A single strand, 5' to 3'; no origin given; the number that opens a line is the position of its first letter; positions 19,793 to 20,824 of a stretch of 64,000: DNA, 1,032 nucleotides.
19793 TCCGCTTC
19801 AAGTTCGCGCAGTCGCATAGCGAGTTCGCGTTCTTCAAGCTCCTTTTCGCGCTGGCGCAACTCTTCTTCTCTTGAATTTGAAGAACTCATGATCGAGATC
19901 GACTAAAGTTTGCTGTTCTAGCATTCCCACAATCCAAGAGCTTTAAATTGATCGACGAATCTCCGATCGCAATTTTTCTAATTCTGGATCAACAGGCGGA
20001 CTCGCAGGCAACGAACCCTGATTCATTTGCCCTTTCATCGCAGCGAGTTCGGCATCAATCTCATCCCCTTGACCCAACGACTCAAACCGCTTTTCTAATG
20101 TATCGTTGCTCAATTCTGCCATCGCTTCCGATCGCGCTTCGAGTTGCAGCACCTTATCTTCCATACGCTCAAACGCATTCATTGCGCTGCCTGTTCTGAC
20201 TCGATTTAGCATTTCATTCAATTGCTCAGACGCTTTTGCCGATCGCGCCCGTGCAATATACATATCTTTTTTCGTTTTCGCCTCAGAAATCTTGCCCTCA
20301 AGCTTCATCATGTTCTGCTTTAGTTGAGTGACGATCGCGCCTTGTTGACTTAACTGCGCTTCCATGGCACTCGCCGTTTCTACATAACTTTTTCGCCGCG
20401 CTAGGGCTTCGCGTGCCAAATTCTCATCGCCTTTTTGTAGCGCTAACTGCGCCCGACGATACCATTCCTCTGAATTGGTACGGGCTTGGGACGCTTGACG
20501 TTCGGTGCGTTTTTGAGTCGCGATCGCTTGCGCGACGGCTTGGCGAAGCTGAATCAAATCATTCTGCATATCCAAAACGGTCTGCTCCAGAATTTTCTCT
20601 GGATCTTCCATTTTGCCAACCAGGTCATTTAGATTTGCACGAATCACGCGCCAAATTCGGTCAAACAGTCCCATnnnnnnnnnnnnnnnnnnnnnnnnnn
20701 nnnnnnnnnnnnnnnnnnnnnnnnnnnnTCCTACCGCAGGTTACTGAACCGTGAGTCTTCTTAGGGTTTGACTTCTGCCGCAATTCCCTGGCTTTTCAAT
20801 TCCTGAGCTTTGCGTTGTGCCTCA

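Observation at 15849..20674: PspA/Vipp1-like (ESCRT-III), small membrane protein and two dynamins in one probable operon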

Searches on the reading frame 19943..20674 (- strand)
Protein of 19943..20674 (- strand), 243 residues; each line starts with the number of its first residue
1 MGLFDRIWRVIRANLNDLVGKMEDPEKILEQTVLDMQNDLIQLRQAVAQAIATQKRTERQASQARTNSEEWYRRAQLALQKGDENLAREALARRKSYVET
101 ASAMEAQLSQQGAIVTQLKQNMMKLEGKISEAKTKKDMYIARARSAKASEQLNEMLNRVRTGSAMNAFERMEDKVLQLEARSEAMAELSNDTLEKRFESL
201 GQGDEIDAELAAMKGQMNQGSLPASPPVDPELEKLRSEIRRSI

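Call 3: search_protein_families(library=pfam, proteins=[window:19943-20674:-], max_evalue=0.01)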
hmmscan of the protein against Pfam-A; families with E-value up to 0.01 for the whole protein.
window:19943-20674:- (243 aa): 1 family
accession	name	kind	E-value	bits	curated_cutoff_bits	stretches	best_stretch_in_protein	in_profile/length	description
PF04012.17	PspA_IM30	-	7.1e-62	209.3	33.9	1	2-217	1-218/220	PspA/IM30 family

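Call 4: search_protein_families(library=ncbifam, proteins=[window:19943-20674:-], max_evalue=0.01)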
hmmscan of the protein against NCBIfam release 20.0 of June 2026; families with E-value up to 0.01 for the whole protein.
window:19943-20674:- (243 aa): 3 families
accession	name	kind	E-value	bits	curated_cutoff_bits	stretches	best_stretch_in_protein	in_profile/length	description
TIGR02977.1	phageshock_pspA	equivalog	8.4e-47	159.7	242.95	1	1-218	1-218/219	phage shock protein PspA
NF007974.0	PRK10698.1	equivalog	1.7e-34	119.4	336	1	1-219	1-219/222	phage shock protein PspA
NF045984.1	StressProtLiaH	equivalog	1.4e-30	106.7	380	1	4-217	3-215/225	stress responsive protein LiaH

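Call 12: search_solved_structures(query=window:19943-20674:-, max_evalue=0.001, show_alignments=3)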
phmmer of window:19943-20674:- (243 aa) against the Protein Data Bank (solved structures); distinct sequences matched with E-value up to 0.001: 13.
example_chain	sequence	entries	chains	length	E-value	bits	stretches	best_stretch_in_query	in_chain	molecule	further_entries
6zvr_B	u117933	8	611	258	1.6e-71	243.5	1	1-226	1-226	Vipp1 | Phage shock protein A, PspA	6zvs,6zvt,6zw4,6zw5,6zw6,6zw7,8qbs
8qbw_A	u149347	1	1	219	3.3e-70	239.2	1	1-217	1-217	Phage shock protein A, PspA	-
8qbv_A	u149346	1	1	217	8.3e-70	237.9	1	1-217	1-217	Membrane-associated protein Vipp1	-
8qbr_A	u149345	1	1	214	1e-68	234.3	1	1-214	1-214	Membrane-associated protein Vipp1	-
8qfv_0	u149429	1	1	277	1.4e-68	233.9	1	1-234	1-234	Protein sll0617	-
7o3w_D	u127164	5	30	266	2.8e-67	229.6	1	3-234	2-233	Protein sll0617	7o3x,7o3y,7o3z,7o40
9eom_A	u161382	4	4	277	2.6e-66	226.5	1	1-234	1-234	Membrane-associated protein Vipp1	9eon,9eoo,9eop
8qhv_0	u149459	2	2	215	3.5e-62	213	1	3-215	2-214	Membrane-associated protein Vipp1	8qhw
8qhx_D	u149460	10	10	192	1.8e-50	174.7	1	24-214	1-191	Membrane-associated protein Vipp1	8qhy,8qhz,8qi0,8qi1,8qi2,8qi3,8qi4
7abk_A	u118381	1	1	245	9.6e-42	146.3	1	1-217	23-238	Chloroplast membrane-associated 30 kD protein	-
8akq_0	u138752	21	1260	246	9.6e-42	146.3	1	1-217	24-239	Chloroplast membrane-associated 30 kD protein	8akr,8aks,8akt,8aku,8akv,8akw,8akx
9hzm_A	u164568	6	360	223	7.2e-38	133.6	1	24-217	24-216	Chloroplast membrane-associated 30 kD protein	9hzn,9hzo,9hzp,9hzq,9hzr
4whe_A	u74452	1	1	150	1.4e-19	73.9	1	1-141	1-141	Phage shock protein A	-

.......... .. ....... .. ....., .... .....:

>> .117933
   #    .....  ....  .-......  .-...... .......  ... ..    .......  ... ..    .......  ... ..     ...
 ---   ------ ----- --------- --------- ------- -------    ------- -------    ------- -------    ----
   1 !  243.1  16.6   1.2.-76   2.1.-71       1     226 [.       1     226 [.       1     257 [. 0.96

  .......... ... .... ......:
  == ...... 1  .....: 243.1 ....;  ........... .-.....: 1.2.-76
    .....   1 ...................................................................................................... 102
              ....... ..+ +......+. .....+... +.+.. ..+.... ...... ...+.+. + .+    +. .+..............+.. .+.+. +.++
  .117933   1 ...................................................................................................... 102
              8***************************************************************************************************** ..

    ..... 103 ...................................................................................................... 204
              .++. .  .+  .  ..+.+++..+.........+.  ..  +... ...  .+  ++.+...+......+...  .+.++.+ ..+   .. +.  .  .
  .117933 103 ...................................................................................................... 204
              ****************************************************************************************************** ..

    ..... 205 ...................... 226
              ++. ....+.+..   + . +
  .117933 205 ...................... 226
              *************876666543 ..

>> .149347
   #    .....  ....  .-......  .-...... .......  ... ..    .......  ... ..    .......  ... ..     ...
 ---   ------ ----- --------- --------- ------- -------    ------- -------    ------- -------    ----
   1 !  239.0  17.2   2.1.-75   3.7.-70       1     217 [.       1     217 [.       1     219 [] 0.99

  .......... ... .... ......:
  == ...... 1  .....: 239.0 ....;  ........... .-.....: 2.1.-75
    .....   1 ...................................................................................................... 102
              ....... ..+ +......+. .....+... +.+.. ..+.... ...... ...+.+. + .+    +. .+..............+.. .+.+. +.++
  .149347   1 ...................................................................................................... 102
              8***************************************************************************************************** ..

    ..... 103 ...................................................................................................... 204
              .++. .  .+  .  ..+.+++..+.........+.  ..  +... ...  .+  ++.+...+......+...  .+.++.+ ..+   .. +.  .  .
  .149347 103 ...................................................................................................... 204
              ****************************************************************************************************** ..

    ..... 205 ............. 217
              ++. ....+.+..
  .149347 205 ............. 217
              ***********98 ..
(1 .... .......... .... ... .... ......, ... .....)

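Call 18: find_homologous_proteins(query=window:19943-20674:-, max_evalue=1e-30)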
Query window:19943-20674:- (243 aa): 5748 proteins with E <= 1e-30 among 7186 candidates; the best 120 are listed.
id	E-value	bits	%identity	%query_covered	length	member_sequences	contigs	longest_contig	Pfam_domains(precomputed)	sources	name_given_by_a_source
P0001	2.0e-143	493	100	100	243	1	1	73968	PF04012.18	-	-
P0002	6.8e-136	468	95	100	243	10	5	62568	PF04012.18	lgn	-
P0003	1.8e-133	461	93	100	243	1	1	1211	PF04012.18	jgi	jgi:phage shock protein A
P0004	9.0e-128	442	90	100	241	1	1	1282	PF04012.18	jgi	jgi:phage shock protein A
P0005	8.9e-127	439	90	100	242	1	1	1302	PF04012.18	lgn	-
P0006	1.4e-125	435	89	100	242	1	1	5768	PF04012.18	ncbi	-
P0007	1.8e-122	425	86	100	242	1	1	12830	PF04012.18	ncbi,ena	-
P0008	1.9e-120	418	85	100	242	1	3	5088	PF04012.18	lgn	-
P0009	1.0e-119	416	84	100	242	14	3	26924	PF04012.18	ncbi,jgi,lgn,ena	ncbi:MAG: phage shock protein A [Leptolyngbya sp. ERB_1_1]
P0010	1.1e-119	415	85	100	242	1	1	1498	PF04012.18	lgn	-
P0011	3.0e-115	401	81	100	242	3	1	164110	PF04012.18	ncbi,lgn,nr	ncbi:PspA/IM30 family protein [Cyanobacteria bacterium FACHB-63]|nr:PspA/IM30 family protein [Cyanob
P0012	1.9e-113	395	81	100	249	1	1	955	PF04012.18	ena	-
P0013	3.6e-113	394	82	99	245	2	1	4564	PF04012.18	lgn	-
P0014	5.8e-111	387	79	100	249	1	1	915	PF04012.18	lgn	-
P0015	7.1e-110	383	79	100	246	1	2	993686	PF04012.18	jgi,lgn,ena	jgi:phage shock protein A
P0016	1.1e-109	383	79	99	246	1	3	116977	PF04012.18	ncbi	ncbi:PspA/IM30 family protein [Phormidesmis sp. 146-35]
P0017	1.9e-109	382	79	99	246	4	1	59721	PF04012.18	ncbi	ncbi:PspA/IM30 family protein [Phormidesmis priestleyi]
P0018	8.1e-109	380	79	99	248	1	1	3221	PF04012.18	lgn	-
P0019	1.2e-108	380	78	99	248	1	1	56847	PF04012.18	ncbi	ncbi:PspA/IM30 family protein [Phormidesmis sp. 146-33]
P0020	1.3e-108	379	80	99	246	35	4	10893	PF04012.18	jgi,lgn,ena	-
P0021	2.8e-107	375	76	100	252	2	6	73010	PF04012.18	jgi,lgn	jgi:phage shock protein A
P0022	6.1e-107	374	76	99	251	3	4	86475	PF04012.18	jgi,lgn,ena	jgi:phage shock protein A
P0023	6.4e-106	371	77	100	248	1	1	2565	PF04012.18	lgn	-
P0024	8.7e-106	370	76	100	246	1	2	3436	PF04012.18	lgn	-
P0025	1.0e-105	370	77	100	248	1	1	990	PF04012.18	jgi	jgi:phage shock protein A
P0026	3.9e-105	368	78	99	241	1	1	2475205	PF04012.18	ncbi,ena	-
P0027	1.3e-104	366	78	98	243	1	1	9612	PF09762.15,PF04012.18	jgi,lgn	jgi:phage shock protein A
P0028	4.9e-104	364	80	93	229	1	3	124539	PF04012.18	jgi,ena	jgi:phage shock protein A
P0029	1.0e-103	363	76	100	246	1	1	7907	PF04012.18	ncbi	-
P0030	6.6e-103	361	76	100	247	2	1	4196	PF04012.18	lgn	-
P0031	2.7e-102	359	76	99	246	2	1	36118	PF04012.18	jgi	jgi:phage shock protein A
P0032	4.3e-101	355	73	100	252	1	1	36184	PF04012.18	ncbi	-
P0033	5.8e-101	354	76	99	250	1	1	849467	PF04012.18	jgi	jgi:phage shock protein A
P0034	6.1e-101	354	75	97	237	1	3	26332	PF04012.18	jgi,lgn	jgi:phage shock protein A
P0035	6.4e-101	354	80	91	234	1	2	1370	PF04012.18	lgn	-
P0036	7.1e-101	354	78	93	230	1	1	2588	PF04012.18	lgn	-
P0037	7.5e-101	354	74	100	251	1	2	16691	PF04012.18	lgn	-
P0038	9.8e-101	354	75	99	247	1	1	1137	PF04012.18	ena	-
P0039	1.0e-100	354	78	94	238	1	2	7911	PF04012.18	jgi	jgi:phage shock protein A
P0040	1.4e-100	353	78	93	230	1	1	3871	PF04012.18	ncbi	-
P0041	1.5e-100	353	78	93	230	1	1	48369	PF04012.18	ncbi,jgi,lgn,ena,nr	ncbi:MAG: PspA/IM30 family protein [Myxacorys chilensis ATA2-1-KO14]|jgi:phage shock protein A|nr:Ps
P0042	1.6e-100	353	78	93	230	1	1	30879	PF04012.18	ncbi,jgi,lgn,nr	ncbi:MAG: PspA/IM30 family protein [Myxacorys californica WJT36-NPBG1]|jgi:phage shock protein A|nr:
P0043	1.6e-100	353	75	99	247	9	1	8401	PF04012.18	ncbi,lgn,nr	ncbi:MAG: phage shock protein A [Leptolyngbya sp.]|nr:MAG: phage shock protein A [Leptolyngbya sp.]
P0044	2.1e-100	353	74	100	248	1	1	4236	PF04012.18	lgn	-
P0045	2.5e-100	352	75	99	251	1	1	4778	PF04012.18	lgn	-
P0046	2.7e-100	352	74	99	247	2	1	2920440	PF04012.18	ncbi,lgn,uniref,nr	ncbi:PspA/IM30 family protein [Phormidium sp. CLA17]|uniref:PspA/IM30 family protein n=1 Tax=Leptoly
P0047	2.8e-100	352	76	99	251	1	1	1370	PF04012.18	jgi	jgi:phage shock protein A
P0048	4.0e-100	352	74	100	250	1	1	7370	PF04012.18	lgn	-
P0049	4.5e-100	351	75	99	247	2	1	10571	PF04012.18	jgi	jgi:phage shock protein A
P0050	5.1e-100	351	75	96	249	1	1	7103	PF04012.18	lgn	-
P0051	5.3e-100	351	77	93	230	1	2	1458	PF04012.18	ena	-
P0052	6.2e-100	351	74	100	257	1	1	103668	PF04012.18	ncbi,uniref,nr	ncbi:PspA/IM30 family protein [Pantanalinema sp. GBBB05]|uniref:PspA/IM30 family protein n=1 Tax=Pan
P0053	7.0e-100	351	75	99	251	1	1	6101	PF04012.18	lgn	-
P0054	7.6e-100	351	73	100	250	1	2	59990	PF04012.18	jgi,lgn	jgi:phage shock protein A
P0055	7.9e-100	351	73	100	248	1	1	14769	PF04012.18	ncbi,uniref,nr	ncbi:PspA/IM30 family protein [Leptolyngbya sp. FACHB-36]|uniref:PspA/IM30 family protein n=1 Tax=Le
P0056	1.3e-99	350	73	100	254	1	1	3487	PF04012.18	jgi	-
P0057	1.4e-99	350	75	100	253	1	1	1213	PF04012.18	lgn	-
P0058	1.5e-99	350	73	100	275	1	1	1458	PF04012.18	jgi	-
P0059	1.8e-99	349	73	100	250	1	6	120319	PF04012.18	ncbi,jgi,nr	ncbi:MAG: PspA/IM30 family protein [Leptolyngbyaceae cyanobacterium HOT.MB2.61]|jgi:phage shock prot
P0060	2.1e-99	349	74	99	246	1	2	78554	PF04012.18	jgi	jgi:phage shock protein A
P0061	2.4e-99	349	74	99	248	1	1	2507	PF04012.18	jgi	jgi:phage shock protein A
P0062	2.7e-99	349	74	99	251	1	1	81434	PF04012.18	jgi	-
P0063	2.8e-99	349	74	99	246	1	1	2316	PF04012.18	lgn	-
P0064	2.8e-99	349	74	100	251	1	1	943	PF04012.18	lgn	-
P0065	3.2e-99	349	75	96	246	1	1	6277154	PF04012.18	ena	-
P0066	3.3e-99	349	74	99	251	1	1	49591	PF04012.18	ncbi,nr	ncbi:MAG: PspA/IM30 family protein [Leptolyngbyaceae cyanobacterium bins.302]|nr:PspA/IM30 family pr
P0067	3.5e-99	349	74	99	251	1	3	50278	PF04012.18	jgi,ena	jgi:phage shock protein A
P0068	3.5e-99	349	74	100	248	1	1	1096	PF04012.18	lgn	-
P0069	3.6e-99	349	73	100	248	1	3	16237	PF04012.18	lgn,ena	-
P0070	4.1e-99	348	73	100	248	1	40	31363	PF04012.18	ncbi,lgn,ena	-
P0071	4.2e-99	348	74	99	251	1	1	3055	PF04012.18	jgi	-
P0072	4.3e-99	348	74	100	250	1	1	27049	PF04012.18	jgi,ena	jgi:phage shock protein A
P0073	4.4e-99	348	74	99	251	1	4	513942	PF04012.18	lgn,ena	-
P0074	5.9e-99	348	74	99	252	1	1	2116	PF04012.18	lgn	-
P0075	5.9e-99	348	73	100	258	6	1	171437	PF04012.18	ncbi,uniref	ncbi:PspA/IM30 family protein [Pantanalinema rosaneae CENA516]|uniref:PspA/IM30 family protein n=1 T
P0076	7.0e-99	348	73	100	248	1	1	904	PF04012.18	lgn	-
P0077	7.9e-99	347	74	99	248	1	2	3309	PF04012.18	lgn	-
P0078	8.5e-99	347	74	99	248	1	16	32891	PF04012.18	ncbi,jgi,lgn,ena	-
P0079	9.4e-99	347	74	99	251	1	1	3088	PF04012.18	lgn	-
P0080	9.8e-99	347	77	93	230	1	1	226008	PF04012.18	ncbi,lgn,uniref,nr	ncbi:PspA/IM30 family protein [Myxacorys almedinensis]|uniref:PspA/IM30 family protein n=1 Tax=Myxac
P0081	1.2e-98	347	73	99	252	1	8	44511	PF04012.18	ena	-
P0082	1.2e-98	347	73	100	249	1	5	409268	PF04012.18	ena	-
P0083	1.4e-98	347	74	99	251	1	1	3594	PF04012.18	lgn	-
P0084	1.5e-98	347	74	100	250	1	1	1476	PF04012.18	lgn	-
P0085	1.6e-98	346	73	100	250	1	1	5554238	PF04012.18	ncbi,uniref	ncbi:PspA/IM30 family protein [Leptothermofonsia sp. ETS-13]|uniref:PspA/IM30 family protein n=1 Tax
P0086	1.7e-98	346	72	99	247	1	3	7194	PF04012.18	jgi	jgi:phage shock protein A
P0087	1.7e-98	346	73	99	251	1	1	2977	PF04012.18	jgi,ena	-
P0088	2.3e-98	346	72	99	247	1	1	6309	PF04012.18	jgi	jgi:phage shock protein A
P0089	2.6e-98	346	73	99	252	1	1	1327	PF04012.18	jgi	jgi:phage shock protein A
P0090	3.1e-98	345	72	100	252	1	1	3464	PF04012.18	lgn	-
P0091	4.4e-98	345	74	100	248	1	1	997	PF04012.18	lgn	-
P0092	4.6e-98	345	72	99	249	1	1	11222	PF04012.18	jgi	jgi:phage shock protein A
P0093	5.9e-98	345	74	99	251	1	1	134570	PF04012.18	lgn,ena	-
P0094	7.4e-98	344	74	98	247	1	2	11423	PF04012.18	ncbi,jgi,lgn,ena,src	-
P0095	1.2e-97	344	53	78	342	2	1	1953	PF04012.18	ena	-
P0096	1.9e-97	343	73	100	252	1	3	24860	PF04012.18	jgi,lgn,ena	jgi:phage shock protein A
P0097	1.9e-97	343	74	99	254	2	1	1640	PF04012.18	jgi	jgi:phage shock protein A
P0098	2.2e-97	343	71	100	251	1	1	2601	PF04012.18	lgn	-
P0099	2.4e-97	343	73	99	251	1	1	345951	PF04012.18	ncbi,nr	ncbi:MAG: PspA/IM30 family protein [Leptolyngbyaceae cyanobacterium bins.349]|nr:PspA/IM30 family pr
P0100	2.5e-97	343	74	99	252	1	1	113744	PF04012.18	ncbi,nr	ncbi:MAG: PspA/IM30 family protein [Leptolyngbyaceae cyanobacterium RU_5_1]|nr:PspA/IM30 family prot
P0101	2.7e-97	342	74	99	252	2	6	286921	PF04012.18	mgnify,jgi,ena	mgnify:FL=1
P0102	2.9e-97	342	73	99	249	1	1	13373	PF04012.18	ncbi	-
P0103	3.0e-97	342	73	99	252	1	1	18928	PF04012.18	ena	-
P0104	3.1e-97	342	72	99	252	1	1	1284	PF04012.18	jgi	jgi:phage shock protein A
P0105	3.3e-97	342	73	99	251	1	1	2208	PF04012.18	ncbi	-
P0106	3.4e-97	342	72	99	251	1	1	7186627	PF04012.18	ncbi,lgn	ncbi:MAG: PspA/IM30 family protein [Leptolyngbya sp. BL-A-14]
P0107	4.0e-97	342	72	100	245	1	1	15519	PF04012.18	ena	-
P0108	4.1e-97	342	73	99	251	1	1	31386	PF04012.18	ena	-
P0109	4.3e-97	342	73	99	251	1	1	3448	PF04012.18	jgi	jgi:phage shock protein A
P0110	4.7e-97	342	73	99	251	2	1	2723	PF04012.18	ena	-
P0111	5.4e-97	341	73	99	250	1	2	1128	PF04012.18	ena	-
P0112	5.7e-97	341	72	100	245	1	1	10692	PF04012.18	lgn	-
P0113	5.8e-97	341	73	99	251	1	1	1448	PF04012.18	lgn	-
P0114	8.2e-97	341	73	99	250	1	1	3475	PF04012.18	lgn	-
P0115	1.0e-96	341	73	99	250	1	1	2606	PF04012.18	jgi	jgi:phage shock protein A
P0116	1.2e-96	340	73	100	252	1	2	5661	PF04012.18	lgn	-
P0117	1.2e-96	340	73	99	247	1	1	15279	PF04012.18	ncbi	-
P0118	1.6e-96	340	73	98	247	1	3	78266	PF04012.18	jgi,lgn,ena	jgi:phage shock protein A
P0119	1.7e-96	340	71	98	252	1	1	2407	PF04012.18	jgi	-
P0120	1.8e-96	340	73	100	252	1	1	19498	PF04012.18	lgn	-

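Call 19: find_encoding_contigs(protein=P0002, flank=8000, max_places=2)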
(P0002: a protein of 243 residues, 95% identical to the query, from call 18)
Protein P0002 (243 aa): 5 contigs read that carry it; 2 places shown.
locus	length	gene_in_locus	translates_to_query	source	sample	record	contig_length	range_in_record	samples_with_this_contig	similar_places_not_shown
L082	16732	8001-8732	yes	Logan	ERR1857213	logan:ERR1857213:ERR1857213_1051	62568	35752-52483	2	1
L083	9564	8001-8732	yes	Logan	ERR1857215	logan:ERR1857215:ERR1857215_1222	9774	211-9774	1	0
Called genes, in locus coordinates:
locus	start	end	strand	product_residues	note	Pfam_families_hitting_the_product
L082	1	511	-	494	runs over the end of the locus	PF00656:Peptidase_C14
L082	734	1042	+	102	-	-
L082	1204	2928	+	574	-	PF00672:HAMP, PF02518:HATPase_c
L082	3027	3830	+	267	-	PF11150:DUF2927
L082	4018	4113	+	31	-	PF07465:PsaM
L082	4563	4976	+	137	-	-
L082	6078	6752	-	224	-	PF05258:DciA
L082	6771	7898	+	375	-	-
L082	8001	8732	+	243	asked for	PF04012:PspA_IM30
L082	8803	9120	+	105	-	-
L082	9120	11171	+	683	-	PF00350:Dynamin_N, PF01926:MMR_HSR1 (faint), PF21808:Dynamin-like_hel_bact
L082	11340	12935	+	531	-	PF00350:Dynamin_N, PF01926:MMR_HSR1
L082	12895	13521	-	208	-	PF01936:NYN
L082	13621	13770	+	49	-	-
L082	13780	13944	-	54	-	-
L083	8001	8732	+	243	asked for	PF04012:PspA_IM30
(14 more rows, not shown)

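Call 20: find_encoding_contigs(protein=P0009, flank=8000, max_places=2)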
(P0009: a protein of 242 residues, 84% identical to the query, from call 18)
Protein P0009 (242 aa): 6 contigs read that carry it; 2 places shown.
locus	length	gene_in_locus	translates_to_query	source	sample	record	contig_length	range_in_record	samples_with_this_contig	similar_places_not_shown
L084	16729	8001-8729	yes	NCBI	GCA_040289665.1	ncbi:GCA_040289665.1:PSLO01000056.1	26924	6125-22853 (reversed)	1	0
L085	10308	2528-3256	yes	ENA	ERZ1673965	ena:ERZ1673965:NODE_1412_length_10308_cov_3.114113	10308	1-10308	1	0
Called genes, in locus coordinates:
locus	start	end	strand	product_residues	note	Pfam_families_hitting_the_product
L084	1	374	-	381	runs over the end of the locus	PF05226:CHASE2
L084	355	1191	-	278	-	PF04773:FecR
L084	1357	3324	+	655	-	PF12831:FAD_oxidored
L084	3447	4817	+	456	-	PF00648:Peptidase_C2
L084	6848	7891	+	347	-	-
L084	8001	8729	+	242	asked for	PF04012:PspA_IM30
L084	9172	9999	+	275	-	PF01553:Acyltransferase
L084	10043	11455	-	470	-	PF03721:UDPG_MGDP_dh_N, PF00984:UDPG_MGDP_dh, PF03720:UDPG_MGDP_dh_C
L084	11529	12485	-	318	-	PF01073:3Beta_HSD, PF01370:Epimerase, PF02719:Polysacc_synt_2 (weak), PF04321:RmlD_sub_bind, PF16363:GDP_Man_Dehyd, PF07993:NAD_binding_4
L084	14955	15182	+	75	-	-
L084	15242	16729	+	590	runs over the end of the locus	PF01590:GAF, PF13492:GAF_3, PF00512:HisKA, PF02518:HATPase_c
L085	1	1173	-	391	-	?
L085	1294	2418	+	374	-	-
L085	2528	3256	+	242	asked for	PF04012:PspA_IM30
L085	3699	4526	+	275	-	PF01553:Acyltransferase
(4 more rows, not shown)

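Call 21: find_encoding_contigs(protein=P0011, flank=8000, max_places=2)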
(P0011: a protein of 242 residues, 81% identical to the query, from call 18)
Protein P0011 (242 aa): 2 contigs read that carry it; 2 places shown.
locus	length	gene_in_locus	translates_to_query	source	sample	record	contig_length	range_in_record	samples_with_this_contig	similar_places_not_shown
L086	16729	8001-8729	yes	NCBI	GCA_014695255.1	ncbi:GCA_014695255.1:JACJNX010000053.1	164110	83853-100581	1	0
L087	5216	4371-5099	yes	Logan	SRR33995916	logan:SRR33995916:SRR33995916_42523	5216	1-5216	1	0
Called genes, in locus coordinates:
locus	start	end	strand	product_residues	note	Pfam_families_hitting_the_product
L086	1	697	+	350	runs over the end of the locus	PF07690:MFS_1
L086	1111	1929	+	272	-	-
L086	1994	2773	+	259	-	PF06912:DUF1275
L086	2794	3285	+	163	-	-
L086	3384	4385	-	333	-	PF00535:Glycos_transf_2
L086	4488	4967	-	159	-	PF04073:tRNA_edit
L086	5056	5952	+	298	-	PF00497:SBP_bac_3, PF10613:Lig_chan-Glu_bd (weak)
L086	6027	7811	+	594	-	PF02743:dCache_1, PF00512:HisKA (faint), PF02518:HATPase_c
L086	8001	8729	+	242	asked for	PF04012:PspA_IM30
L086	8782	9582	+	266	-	PF13489:Methyltransf_23, PF01209:Ubie_methyltran, PF06325:PrmA (weak), PF13847:Methyltransf_31, PF08241:Methyltransf_11, PF08242:Methyltransf_12, PF13649:Methyltransf_25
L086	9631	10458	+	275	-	PF00528:BPD_transp_1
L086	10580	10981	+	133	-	PF01047:MarR, PF12802:MarR_2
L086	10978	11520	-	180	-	PF06206:CpeT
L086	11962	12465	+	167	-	-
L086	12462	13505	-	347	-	PF00814:TsaD, PF22521:HypF_C_2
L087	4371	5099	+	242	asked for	PF04012:PspA_IM30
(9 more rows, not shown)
